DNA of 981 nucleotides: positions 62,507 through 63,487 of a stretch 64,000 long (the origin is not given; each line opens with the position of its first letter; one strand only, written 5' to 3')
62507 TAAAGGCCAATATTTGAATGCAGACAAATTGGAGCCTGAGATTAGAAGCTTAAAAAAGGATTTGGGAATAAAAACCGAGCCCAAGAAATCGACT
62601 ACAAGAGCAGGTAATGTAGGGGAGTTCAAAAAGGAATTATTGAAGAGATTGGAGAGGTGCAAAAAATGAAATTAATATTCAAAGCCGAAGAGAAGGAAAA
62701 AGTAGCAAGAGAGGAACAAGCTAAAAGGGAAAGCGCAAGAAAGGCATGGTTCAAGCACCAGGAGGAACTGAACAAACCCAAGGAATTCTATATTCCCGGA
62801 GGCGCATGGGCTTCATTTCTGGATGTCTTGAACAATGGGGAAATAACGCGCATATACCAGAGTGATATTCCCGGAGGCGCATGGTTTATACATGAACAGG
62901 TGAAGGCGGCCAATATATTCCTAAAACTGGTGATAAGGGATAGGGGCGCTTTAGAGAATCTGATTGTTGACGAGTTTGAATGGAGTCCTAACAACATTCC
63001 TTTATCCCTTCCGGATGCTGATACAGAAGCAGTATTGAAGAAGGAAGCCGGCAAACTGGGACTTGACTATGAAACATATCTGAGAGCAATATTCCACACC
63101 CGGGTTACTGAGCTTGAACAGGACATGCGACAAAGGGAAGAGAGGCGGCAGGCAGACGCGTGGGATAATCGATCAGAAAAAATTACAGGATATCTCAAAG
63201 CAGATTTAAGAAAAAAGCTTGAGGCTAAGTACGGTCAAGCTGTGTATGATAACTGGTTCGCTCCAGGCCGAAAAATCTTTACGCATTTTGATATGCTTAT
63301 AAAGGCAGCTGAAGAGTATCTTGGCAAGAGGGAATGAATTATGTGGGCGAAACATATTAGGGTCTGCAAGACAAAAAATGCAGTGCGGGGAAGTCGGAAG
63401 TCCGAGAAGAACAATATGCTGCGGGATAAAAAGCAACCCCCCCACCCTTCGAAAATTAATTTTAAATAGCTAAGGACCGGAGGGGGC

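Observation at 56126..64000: Integrase-to-terS island at tRNA-Arg(UCU): a PICI-like phage satellite or an unusually compact prophage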

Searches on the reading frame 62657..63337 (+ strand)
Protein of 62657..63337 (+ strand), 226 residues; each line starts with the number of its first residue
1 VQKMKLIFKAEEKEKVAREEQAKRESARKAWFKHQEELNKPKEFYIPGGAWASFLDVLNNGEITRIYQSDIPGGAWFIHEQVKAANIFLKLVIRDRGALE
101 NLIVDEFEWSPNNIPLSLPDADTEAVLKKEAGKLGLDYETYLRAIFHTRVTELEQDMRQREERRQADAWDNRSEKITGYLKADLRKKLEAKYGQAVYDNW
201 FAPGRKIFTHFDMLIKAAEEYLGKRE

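Call 4: search_protein_families(library=pfam, proteins=[window:62657-63337:+], max_evalue=0.01)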
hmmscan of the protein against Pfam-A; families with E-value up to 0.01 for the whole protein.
window:62657-63337:+ (226 aa): 0 families

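Call 5: search_protein_families(library=phrogs, proteins=[window:62657-63337:+], max_evalue=0.01)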
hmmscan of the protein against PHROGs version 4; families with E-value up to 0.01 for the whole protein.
window:62657-63337:+ (226 aa): 0 families

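Call 12: search_protein_families(library=padloc, proteins=[window:62657-63337:+], max_evalue=0.01)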
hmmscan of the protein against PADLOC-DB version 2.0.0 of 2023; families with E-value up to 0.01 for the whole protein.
window:62657-63337:+ (226 aa): 0 families

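Call 31: find_related_loci(query=window:62666-63334:+, collection=viral_contigs, flank=10000)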
Query window:62666-63334:+ (223 aa) in viral_contigs; peptide patterns used: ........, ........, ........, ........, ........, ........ (x = any residue, [..] = any of these).
7 stretches matched a pattern, but none encodes a relative of the query by tblastn (E <= 1e-3).

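Call 44: search_protein_representatives(protein=window:62666-63334:+)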
Query: 223 residues. Proteins with E-value up to 0.001 (for the whole library): 26; up to 1e-10: 13; up to 1e-30: 4. The best 26 are listed.
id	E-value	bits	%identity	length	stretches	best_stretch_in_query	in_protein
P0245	3.4e-145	497.7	100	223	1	1-223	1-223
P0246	2.1e-40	155.2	42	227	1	1-219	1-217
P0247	5.4e-37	144.0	42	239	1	9-220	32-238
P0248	3.3e-34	134.9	41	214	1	1-191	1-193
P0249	2.9e-27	112.2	33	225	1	1-222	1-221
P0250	2.0e-22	96.4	37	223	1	1-221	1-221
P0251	2.9e-20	89.3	42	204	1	10-220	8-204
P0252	2.1e-18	83.3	32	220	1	1-219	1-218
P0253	1.4e-17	80.5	31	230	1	2-220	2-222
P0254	1.8e-13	67.1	30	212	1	20-219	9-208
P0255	1.1e-12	64.5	31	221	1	56-220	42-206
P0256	1.3e-12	64.3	37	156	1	74-219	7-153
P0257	3.4e-12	62.9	30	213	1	52-220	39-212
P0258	3.6e-10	56.3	33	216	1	1-222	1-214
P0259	1.9e-09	53.9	35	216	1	78-221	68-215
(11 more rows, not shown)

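Call 49: find_related_loci(query=A3, collection=metagenome_contigs, flank=10000)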
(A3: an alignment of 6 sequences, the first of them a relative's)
Query A3 (223 aa) in metagenome_contigs; peptide patterns used: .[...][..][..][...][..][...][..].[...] (x = any residue, [..] = any of these).
134 stretches matched a pattern; 1 encode a relative of the query (tblastn E <= 1e-3); 1 distinct loci.
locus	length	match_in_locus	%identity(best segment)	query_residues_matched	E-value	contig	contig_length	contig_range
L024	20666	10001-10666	31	1-220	2e-24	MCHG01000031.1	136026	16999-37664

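Call 53: search_protein_families(library=pfam, proteins=[L024:5354-6025:-, L024:6960-7769:+, L024:7699-8310:+, L024:8390-8800:+, L024:11033-11713:-, L024:11913-12224:+, L024:12199-12459:+, L024:13095-13607:+, L024:14563-15132:+, L024:16822-17820:+], max_evalue=0.01)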
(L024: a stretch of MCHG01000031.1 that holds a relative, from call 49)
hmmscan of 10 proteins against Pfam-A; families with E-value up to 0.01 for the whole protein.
L024:5354-6025:- (223 aa): 10 families
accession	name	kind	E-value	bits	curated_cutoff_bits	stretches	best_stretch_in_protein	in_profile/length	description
PF01381.28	HTH_3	-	7.3e-14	52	23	1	8-62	1-55/55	Helix-turn-helix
PF13560.12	HTH_31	-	6e-09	36.5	27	1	7-59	5-58/64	Helix-turn-helix domain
PF12844.13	HTH_19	-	3.4e-07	30.5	30.2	1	7-63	3-59/64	Helix-turn-helix domain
PF13412.12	HTH_24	-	3.4e-05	23.8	21.9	1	8-35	9-36/48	Winged helix-turn-helix DNA-binding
PF07022.19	Phage_CI_repr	-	5.5e-05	23.9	22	1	17-64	13-59/65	Bacteriophage CI repressor helix-turn-helix domain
PF13443.12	HTH_26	-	0.00035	21.2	22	1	7-59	1-54/63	Cro/C1-type HTH DNA-binding domain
PF08279.18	HTH_11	-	0.00059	20.1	25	1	8-36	6-35/55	HTH domain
PF04545.22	Sigma70_r4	-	0.0029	17.5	24.1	1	11-37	15-41/50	Sigma-70, region 4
PF12802.13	MarR_2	-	0.0072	16.9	27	0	11-35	15-39/61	MarR family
PF13404.12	HTH_AsnC-type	-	0.0098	16.1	27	0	8-34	9-35/42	AsnC-type helix-turn-helix domain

L024:6960-7769:+ (269 aa): 0 families

L024:7699-8310:+ (203 aa): 1 family
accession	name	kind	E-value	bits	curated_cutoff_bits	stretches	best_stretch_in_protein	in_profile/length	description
PF11417.13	Inhibitor_G39P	-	7.1e-07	30.1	22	1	27-89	1-68/69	Loader and inhibitor of phage G40P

L024:8390-8800:+ (136 aa): 2 families
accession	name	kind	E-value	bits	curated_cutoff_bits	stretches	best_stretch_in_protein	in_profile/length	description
PF04545.22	Sigma70_r4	-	0.00016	21.5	24.1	1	82-127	1-44/50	Sigma-70, region 4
PF08281.18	Sigma70_r4_2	-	0.00018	21.5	25.7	1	77-127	2-50/54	Sigma-70, region 4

L024:11033-11713:- (226 aa): 0 families

L024:11913-12224:+ (103 aa): 1 family
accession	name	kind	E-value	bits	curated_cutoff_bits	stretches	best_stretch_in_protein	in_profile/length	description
PF01844.29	HNH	-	7.6e-08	32.8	21.4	1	24-72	1-47/47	HNH endonuclease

L024:12199-12459:+ (86 aa): 0 families

L024:13095-13607:+ (170 aa): 0 families

L024:14563-15132:+ (189 aa): 0 families

L024:16822-17820:+ (332 aa): 1 family
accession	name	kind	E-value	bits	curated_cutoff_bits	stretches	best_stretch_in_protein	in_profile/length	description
PF20280.3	CTD4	-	0.0044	17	27.6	1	33-118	94-179/217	C-terminal domain 4 of the ABC-three component (ABC-3C) systems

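Call 54: search_protein_families(library=phrogs, proteins=[L024:5354-6025:-, L024:6960-7769:+, L024:7699-8310:+, L024:8390-8800:+, L024:11033-11713:-, L024:11913-12224:+, L024:12199-12459:+, L024:13095-13607:+, L024:14563-15132:+, L024:16822-17820:+], max_evalue=0.01)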
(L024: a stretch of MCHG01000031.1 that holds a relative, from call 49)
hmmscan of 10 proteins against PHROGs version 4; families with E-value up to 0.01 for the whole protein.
L024:5354-6025:- (223 aa): 23 families
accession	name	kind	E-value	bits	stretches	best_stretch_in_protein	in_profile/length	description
phrog_8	-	transcription regulation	4.7e-25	89.8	1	2-120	75-150/346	transcriptional regulator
phrog_3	-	transcription regulation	2.2e-13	51.8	1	3-76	88-161/430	transcriptional repressor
phrog_4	-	transcription regulation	2.3e-13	50.9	1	4-73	137-202/400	transcriptional repressor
phrog_2439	-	transcription regulation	8.3e-12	45.6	1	7-82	11-85/367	transcriptional regulator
phrog_2967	-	transcription regulation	3.2e-10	40.9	1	4-66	11-73/225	transcriptional regulator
phrog_1373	-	transcription regulation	7.1e-08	33.6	1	11-70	71-130/166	transcriptional regulator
phrog_2328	-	transcription regulation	3.2e-07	31.2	1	4-63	16-75/128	transcriptional repressor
phrog_2104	-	unknown function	2e-06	28.9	1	7-44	43-80/103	-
phrog_1124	-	transcription regulation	4.8e-06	27.2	1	9-58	14-62/177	transcriptional regulator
phrog_1994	-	DNA, RNA and nucleotide metabolism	6.9e-06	27.1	1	7-67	3-63/170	DNA binding protein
phrog_4836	-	transcription regulation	7.1e-06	26.7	1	6-49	78-122/194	CII-like regulator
phrog_3037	-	transcription regulation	1e-05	26.4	1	7-89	21-106/189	transcriptional repressor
phrog_5823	-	transcription regulation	2.3e-05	24.8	1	7-74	10-78/404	transcriptional regulator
phrog_147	-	transcription regulation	4.1e-05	24.9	1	5-52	6-54/100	transcriptional regulator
phrog_6499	-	transcription regulation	5.7e-05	23.6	1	12-57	15-66/157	transcriptional regulator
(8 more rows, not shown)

L024:6960-7769:+ (269 aa): 12 families
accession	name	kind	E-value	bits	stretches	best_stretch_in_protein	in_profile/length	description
phrog_2514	-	DNA, RNA and nucleotide metabolism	7.4e-64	216.6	1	6-267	3-267/270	DnaD-like helicase loader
phrog_4880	-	DNA, RNA and nucleotide metabolism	7.7e-25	88.9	1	113-268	138-289/304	replisome organizer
phrog_391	-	DNA, RNA and nucleotide metabolism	2.2e-24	87.6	1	123-259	142-283/298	replication initiation O-like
phrog_2357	-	unknown function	5.5e-24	85.5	1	154-254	8-108/124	-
phrog_277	-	DNA, RNA and nucleotide metabolism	4.7e-17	63.2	1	93-266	135-313/318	replication initiation O-like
phrog_22834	-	unknown function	4.5e-16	60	1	153-246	146-239/310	-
phrog_186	-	DNA, RNA and nucleotide metabolism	2.2e-15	58.1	1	6-157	20-167/308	DnaD-like helicase loader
phrog_9773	-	DNA, RNA and nucleotide metabolism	1.5e-13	52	1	135-254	170-278/288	replication initiation O-like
phrog_35955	-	unknown function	2.7e-09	37.9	1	7-114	3-110/285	-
phrog_27581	-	unknown function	8.2e-07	30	1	7-117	27-142/216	-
phrog_2149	-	DNA, RNA and nucleotide metabolism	1.6e-05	25.9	1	181-251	200-270/289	replication initiation protein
phrog_11244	-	unknown function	0.0074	17.6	1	62-102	37-76/118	-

L024:7699-8310:+ (203 aa): 3 families
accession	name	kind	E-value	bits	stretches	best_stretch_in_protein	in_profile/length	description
phrog_9804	-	unknown function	1.1e-36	127.6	1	26-199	1-183/214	-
phrog_2289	-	DNA, RNA and nucleotide metabolism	4e-10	41.1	1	26-95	1-69/116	helicase loader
phrog_10105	-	unknown function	1.8e-08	35.1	1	51-173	26-148/210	-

L024:8390-8800:+ (136 aa): 8 families
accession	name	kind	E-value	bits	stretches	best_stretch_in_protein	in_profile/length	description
phrog_36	-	transcription regulation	2.9e-15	57.5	1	23-136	56-188/220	transcriptional regulator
phrog_248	-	transcription regulation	6.3e-11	43.6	1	74-135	78-137/161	transcriptional activator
phrog_13787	-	unknown function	0.00016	22.9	1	54-135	90-168/172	-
phrog_351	-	transcription regulation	0.00022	20.9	1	78-134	668-725/928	RNA polymerase sigma factor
phrog_37166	-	unknown function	0.0003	21.8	1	83-135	53-103/131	-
phrog_6836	-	unknown function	0.00054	20.8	1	91-133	91-130/144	-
phrog_8834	-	unknown function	0.0023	19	1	76-135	36-98/108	-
phrog_1558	-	unknown function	0.0073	17.2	0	76-136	109-169/178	-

L024:11033-11713:- (226 aa): 0 families

L024:11913-12224:+ (103 aa): 19 families
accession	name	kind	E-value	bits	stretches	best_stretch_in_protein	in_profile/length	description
phrog_119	-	DNA, RNA and nucleotide metabolism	1.9e-23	84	1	2-82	184-267/443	HNH endonuclease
phrog_144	-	DNA, RNA and nucleotide metabolism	8.9e-22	78.6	1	2-74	65-137/175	HNH endonuclease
phrog_5956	-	DNA, RNA and nucleotide metabolism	1.5e-17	64.6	1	2-73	40-111/138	HNH endonuclease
phrog_589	-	DNA, RNA and nucleotide metabolism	2.8e-16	60.8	1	2-73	72-142/179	HNH endonuclease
phrog_2323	-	DNA, RNA and nucleotide metabolism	6.3e-14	52.9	1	4-73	19-87/113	HNH endonuclease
phrog_4581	-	head and packaging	9.2e-13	49.3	1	2-74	46-113/395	terminase small subunit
phrog_8446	-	DNA, RNA and nucleotide metabolism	1.7e-10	41.9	1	6-70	125-196/211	HNH endonuclease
phrog_8048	-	DNA, RNA and nucleotide metabolism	1.3e-08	35.4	1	5-78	160-238/273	HNH endonuclease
phrog_1271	-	DNA, RNA and nucleotide metabolism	2.2e-08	34.9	1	7-77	252-323/361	HNH endonuclease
phrog_5200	-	DNA, RNA and nucleotide metabolism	1.4e-07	32.6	1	5-83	24-95/154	HNH endonuclease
phrog_333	-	DNA, RNA and nucleotide metabolism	1e-06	30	1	7-68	19-77/138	HNH endonuclease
phrog_6050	-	DNA, RNA and nucleotide metabolism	9.3e-05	22.4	1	10-74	300-362/402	HNH endonuclease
phrog_7370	-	DNA, RNA and nucleotide metabolism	0.00018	22.6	1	14-75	34-89/115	HNH endonuclease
phrog_10378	-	DNA, RNA and nucleotide metabolism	0.00025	21.8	1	16-68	100-149/296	HNH endonuclease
phrog_740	-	DNA, RNA and nucleotide metabolism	0.00043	20.3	1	10-76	27-91/332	HNH endonuclease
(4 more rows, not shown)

L024:12199-12459:+ (86 aa): 4 families
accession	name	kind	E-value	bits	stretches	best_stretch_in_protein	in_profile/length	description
phrog_1494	-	unknown function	3e-05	24.3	1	12-75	155-218/226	-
phrog_4030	-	unknown function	0.0014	19.8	1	38-69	49-80/85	-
phrog_38252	-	unknown function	0.0034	18.1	1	54-66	23-35/36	-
phrog_15888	-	unknown function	0.0085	17.2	0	18-66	87-127/127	-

L024:13095-13607:+ (170 aa): 0 families

L024:14563-15132:+ (189 aa): 8 families
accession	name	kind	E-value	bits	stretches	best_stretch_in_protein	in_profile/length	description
phrog_31080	-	unknown function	1.8e-10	41.9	1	29-130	28-125/188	-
phrog_9961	-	unknown function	6.7e-06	27.7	1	40-89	8-51/99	-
phrog_4046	-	unknown function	1.1e-05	26.1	1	38-88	48-98/301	-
phrog_4265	-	unknown function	0.00033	21.5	1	40-68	23-50/280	-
phrog_33386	-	unknown function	0.00093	19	1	37-85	123-172/452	-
phrog_30451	-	unknown function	0.0014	19.1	1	41-78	24-61/287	-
phrog_32167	-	unknown function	0.0048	17.6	1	40-80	155-196/285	-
phrog_6060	-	transcription regulation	0.0082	17.1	0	40-78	14-56/61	anti-termination protein Q-like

L024:16822-17820:+ (332 aa): 1 family
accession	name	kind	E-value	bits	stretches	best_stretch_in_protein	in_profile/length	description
phrog_10226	-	unknown function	5.3e-55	188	1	4-301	15-317/369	-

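Call 68: search_solved_structures(query=A2, max_evalue=1)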
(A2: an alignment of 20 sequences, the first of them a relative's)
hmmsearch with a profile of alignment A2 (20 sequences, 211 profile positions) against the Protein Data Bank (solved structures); distinct sequences matched with E-value up to 1: 0.

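Call 69: find_encoding_contigs(protein=P0246, flank=10000, max_places=2)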
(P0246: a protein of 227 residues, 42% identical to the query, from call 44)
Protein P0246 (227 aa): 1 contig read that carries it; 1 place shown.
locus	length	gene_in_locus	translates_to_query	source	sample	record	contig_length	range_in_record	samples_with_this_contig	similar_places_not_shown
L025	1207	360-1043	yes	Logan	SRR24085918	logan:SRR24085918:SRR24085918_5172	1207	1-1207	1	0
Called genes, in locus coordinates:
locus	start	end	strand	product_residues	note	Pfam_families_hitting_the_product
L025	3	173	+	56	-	?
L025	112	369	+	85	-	-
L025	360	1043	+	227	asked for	-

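Call 70: find_encoding_contigs(protein=P0247, flank=10000, max_places=2)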
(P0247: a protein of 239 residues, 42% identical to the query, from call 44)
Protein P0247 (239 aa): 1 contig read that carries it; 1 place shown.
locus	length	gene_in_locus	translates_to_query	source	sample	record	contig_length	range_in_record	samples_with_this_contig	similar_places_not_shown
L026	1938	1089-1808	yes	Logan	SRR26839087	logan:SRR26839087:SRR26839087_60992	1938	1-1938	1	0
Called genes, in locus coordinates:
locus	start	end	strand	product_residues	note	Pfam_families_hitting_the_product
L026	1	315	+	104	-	?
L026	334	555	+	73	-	PF00313:CSD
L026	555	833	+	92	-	-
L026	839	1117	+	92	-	-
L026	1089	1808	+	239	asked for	-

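Call 71: find_encoding_contigs(protein=P0249, flank=10000, max_places=2)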
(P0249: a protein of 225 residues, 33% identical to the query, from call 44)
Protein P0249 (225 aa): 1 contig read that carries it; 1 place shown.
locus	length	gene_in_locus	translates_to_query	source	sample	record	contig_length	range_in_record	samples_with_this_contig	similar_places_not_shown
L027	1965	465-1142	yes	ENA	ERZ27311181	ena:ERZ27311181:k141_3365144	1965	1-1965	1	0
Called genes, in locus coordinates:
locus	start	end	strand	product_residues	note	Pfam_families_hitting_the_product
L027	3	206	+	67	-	?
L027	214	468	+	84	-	-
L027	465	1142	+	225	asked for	-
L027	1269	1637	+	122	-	-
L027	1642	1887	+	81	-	-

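Call 86: predict_structure(alignment_id=A2)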
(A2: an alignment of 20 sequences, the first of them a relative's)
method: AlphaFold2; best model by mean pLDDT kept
length: 223 residues; sequences in the alignment: 20
mean_pLDDT: 88.5   pTM: 0.66
mean pLDDT of the five models: 88.5, 88.2, 87.8, 85.3, 85.2
residues with pLDDT >= 90: 140; 70-90: 68; 50-70: 12; < 50: 3
segments of 3 or more residues with pLDDT < 50: 1-3
pLDDT, mean of each block of 10 residues (from residue 1): 62 88 85 66 95 94 85 90 96 96 91 93 97 96 97 96 90 87 94 80 84 92 65
secondary structure, 60 per line:
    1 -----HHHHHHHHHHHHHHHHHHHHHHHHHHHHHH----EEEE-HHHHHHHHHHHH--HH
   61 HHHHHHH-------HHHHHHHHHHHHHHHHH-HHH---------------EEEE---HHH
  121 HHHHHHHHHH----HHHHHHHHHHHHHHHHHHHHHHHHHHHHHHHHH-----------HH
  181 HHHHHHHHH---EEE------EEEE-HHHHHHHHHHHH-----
elements in order: H6-35 E40-43 H45-56 H59-67 H75-91 E111-114 H118-130 H135-167 H179-189 E193-195 E202-205 H207-218

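Call 91: fold_search(model_id=the predicted structure, library=pdb)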
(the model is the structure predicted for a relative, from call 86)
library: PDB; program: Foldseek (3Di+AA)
matches with E <= 10: 122; with E <= 0.001: 0
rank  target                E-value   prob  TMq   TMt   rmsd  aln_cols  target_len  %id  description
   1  9f0y_F                9.5e-02  0.97  0.28  0.47   5.1       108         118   11  CryoEM structure of the F plasmid relaxosome with TraI in its TE mode, derived from the ss-27_+8ds+9_+143-R Locally-re (released 2025-06-04)
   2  8iuf_4H               1.9e-01  0.12  0.14  0.15  20.6       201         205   14  Cryo-EM structure of Euglena gracilis super-complex I+III2+IV, composite (released 2024-02-28)
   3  9f0x_E                2.4e-01  0.93  0.31  0.53   4.7       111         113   11  CryoEM structure of the F plasmid relaxosome in its pre-initiation state, derived from the ds-27_+143-R Locally-refine (released 2025-06-04)
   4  9f0y_E                3.9e-01  0.87  0.29  0.52   4.8       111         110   12  CryoEM structure of the F plasmid relaxosome with TraI in its TE mode, derived from the ss-27_+8ds+9_+143-R Locally-re (released 2025-06-04)
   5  9f10_E                3.9e-01  0.82  0.28  0.49   6.4       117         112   12  CryoEM structure of the F plasmid relaxosome with TraI in its TE mode, without accessory protein TraM. Derived from th (released 2025-06-04)
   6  9f12_E                4.1e-01  0.84  0.29  0.52   5.9       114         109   11  CryoEM structure of the F plasmid relaxosome with oriT DNA ss-27_-3ds-2_+143 and TraI its TE mode, derived from ss-27_ (released 2025-06-04)
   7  9f0x_F                6.1e-01  0.63  0.26  0.44   6.4       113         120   12  CryoEM structure of the F plasmid relaxosome in its pre-initiation state, derived from the ds-27_+143-R Locally-refine (released 2025-06-04)
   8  9f11_G                8.2e-01  0.60  0.27  0.51   5.8       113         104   12  CryoEM structure of the F plasmid relaxosome with oriT DNA ss-27_+3ds+4_+143 and TraI its TE mode, derived from ss-27_ (released 2025-06-04)
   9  9f0z_E                9.8e-01  0.44  0.27  0.46   5.0       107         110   14  CryoEM structure of the F plasmid relaxosome with truncated TraI1-863 in its TE mode, derived from the ss-27_+8ds+9_+1 (released 2025-06-04)
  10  6szw_B                9.8e-01  0.11  0.12  0.14  13.3        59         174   20  Asymmetric complex of Factor XII and kininogen with gC1qR/C1QBP/P32 is governed by allostery (released 2020-07-22)
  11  9f0x_G                1.0e+00  0.51  0.26  0.49   5.7       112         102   11  CryoEM structure of the F plasmid relaxosome in its pre-initiation state, derived from the ds-27_+143-R Locally-refine (released 2025-06-04)
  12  2zxi_B                1.1e+00  0.04  0.11  0.06  15.9       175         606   14  Structure of Aquifex aeolicus GidA in the form II crystal (released 2009-05-19)
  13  9f0z_G                1.7e+00  0.21  0.25  0.43   6.0       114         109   14  CryoEM structure of the F plasmid relaxosome with truncated TraI1-863 in its TE mode, derived from the ss-27_+8ds+9_+1 (released 2025-06-04)
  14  9ill_MODEL_1_A        1.9e+00  0.06  0.13  0.23  13.5       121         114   13  monomeric SarA-E89Q in complex with DNA (released 2025-10-15)
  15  8xvl_R                2.1e+00  0.07  0.18  0.12  14.7       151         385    9  Cryo-EM structure of ETAR bound with Zibotentan (released 2024-08-28)
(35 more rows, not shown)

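Call 94: fold_search(model_id=the predicted structure, library=viral)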
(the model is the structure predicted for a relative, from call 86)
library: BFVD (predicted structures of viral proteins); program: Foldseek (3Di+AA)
matches with E <= 10: 259; with E <= 0.001: 0
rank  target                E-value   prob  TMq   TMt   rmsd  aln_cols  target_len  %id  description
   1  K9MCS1                3.7e-02  0.85  0.30  0.20  15.0       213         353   14  (no name in the UniProt tables at hand)
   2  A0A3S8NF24            3.9e-02  0.96  0.29  0.50   6.5       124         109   10  Ribbon-helix-helix domain [Sulfolobales Beppu filamentous virus 3]
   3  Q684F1                9.9e-02  0.66  0.29  0.24  17.0       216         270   14  (no name in the UniProt tables at hand)
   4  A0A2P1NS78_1          1.1e-01  0.10  0.13  0.06  24.4       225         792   16  (no name in the UniProt tables at hand)
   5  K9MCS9                1.3e-01  0.95  0.32  0.55   5.9       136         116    7  (no name in the UniProt tables at hand)
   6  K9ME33                1.4e-01  0.30  0.25  0.16  23.4       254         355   12  (no name in the UniProt tables at hand)
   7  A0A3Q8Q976            1.8e-01  0.84  0.30  0.52   6.4       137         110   16  Ribbon-helix-helix domain [Sulfolobales Beppu filamentous virus 2]
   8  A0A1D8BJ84            2.2e-01  0.38  0.22  0.40   8.3       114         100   11  Lipothrixviral transcriptional regulator AvtR [Sulfolobus islandicus filamentous virus 2]
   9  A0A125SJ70            2.4e-01  0.97  0.36  0.69   3.9       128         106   11  (no name in the UniProt tables at hand)
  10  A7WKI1                2.7e-01  0.69  0.25  0.52   9.2       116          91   18  Uncharacterized protein [Betalipothrixvirus pozzuoliense]
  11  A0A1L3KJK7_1          3.2e-01  0.09  0.15  0.04  21.1       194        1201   12  (no name in the UniProt tables at hand)
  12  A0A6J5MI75            3.4e-01  0.89  0.28  0.57   4.6       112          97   13  Uncharacterized protein [uncultured Caudovirales phage]
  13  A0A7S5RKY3            4.5e-01  0.85  0.32  0.64   4.2       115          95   11  (no name in the UniProt tables at hand)
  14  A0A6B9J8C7            4.5e-01  0.47  0.28  0.46  14.9       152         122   12  (no name in the UniProt tables at hand)
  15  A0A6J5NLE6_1          4.5e-01  0.08  0.16  0.06  21.8       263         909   17  DNA-directed RNA polymerase, phage-type [uncultured Caudovirales phage]
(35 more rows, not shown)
